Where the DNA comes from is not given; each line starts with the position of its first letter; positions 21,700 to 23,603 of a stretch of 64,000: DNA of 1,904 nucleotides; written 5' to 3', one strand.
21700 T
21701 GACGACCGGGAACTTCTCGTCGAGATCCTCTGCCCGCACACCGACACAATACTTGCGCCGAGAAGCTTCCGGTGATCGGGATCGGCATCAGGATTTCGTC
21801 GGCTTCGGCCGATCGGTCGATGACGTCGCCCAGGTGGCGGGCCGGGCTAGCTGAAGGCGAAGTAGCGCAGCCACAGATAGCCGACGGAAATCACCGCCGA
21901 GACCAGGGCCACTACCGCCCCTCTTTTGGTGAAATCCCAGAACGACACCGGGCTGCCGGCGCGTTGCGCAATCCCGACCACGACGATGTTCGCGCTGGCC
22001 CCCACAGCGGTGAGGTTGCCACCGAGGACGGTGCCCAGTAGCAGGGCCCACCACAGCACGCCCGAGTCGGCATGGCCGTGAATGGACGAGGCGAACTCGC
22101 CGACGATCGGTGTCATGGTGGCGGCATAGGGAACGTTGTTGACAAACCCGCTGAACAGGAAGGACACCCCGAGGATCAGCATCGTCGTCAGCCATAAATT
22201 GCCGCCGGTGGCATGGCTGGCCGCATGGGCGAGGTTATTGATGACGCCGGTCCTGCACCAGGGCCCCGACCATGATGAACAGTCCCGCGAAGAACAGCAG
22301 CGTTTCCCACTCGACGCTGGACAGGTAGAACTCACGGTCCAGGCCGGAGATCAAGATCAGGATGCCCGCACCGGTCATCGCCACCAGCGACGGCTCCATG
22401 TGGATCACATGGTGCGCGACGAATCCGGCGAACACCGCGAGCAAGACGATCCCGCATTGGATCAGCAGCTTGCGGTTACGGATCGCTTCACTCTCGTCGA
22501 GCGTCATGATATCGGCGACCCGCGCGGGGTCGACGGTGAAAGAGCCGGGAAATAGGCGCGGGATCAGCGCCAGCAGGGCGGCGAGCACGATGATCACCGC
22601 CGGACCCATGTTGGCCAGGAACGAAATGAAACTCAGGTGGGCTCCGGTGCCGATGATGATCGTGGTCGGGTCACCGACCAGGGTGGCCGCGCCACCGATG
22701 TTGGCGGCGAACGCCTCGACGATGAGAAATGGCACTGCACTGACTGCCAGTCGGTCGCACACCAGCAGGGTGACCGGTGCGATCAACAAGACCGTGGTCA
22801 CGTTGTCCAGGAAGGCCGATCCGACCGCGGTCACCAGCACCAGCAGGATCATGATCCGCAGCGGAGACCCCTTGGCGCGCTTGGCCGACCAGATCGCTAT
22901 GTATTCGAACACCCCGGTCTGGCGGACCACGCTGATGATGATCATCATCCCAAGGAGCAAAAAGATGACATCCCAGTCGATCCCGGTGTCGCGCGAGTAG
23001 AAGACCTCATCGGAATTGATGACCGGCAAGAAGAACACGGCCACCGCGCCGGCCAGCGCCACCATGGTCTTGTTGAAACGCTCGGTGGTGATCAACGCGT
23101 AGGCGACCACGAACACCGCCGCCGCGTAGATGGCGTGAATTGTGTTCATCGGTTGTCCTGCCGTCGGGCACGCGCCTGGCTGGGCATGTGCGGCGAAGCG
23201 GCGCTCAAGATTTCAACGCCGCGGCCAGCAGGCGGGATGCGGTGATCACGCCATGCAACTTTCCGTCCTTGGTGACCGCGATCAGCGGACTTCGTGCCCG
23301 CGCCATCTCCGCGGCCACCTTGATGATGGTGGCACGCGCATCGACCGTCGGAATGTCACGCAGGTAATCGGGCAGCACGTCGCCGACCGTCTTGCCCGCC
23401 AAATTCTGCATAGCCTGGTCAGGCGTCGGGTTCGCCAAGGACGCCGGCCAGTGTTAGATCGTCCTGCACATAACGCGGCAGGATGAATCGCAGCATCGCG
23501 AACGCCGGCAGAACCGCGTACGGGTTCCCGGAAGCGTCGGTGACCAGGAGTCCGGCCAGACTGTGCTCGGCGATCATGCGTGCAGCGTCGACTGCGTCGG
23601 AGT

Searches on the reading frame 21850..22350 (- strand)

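Call 91: search_protein_families(library=pfam, proteins=[window:21850-22350:-], max_evalue=0.001)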
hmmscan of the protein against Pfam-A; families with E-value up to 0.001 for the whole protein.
window:21850-22350:- (167 aa): 1 family
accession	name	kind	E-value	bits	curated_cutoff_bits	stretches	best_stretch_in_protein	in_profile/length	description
PF03600.22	CitMHS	-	1.8e-13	50.8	31.9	1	33-106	266-336/336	Citrate transporter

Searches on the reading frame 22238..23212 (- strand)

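Call 91: search_protein_families(library=pfam, proteins=[window:22238-23212:-], max_evalue=0.001)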
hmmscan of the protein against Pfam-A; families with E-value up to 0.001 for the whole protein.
window:22238-23212:- (325 aa): 3 families
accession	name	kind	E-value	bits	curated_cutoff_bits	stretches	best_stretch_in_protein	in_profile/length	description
PF03600.22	CitMHS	-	1.3e-67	228.7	31.9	1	38-319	1-265/336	Citrate transporter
PF02040.21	ArsB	-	1.5e-10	41.4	22.2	1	35-289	7-261/423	Arsenical pump membrane protein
PF06450.18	NhaB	-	0.00064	19.1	27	0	169-288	212-334/515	Bacterial Na+/H+ antiporter B (NhaB)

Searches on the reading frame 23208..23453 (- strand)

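Call 91: search_protein_families(library=pfam, proteins=[window:23208-23453:-], max_evalue=0.001)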
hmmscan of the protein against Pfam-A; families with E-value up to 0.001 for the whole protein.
window:23208-23453:- (82 aa): 1 family
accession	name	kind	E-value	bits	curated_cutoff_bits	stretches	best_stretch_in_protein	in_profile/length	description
PF00571.33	CBS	-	8.3e-07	29.7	24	1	31-79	6-55/57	CBS domain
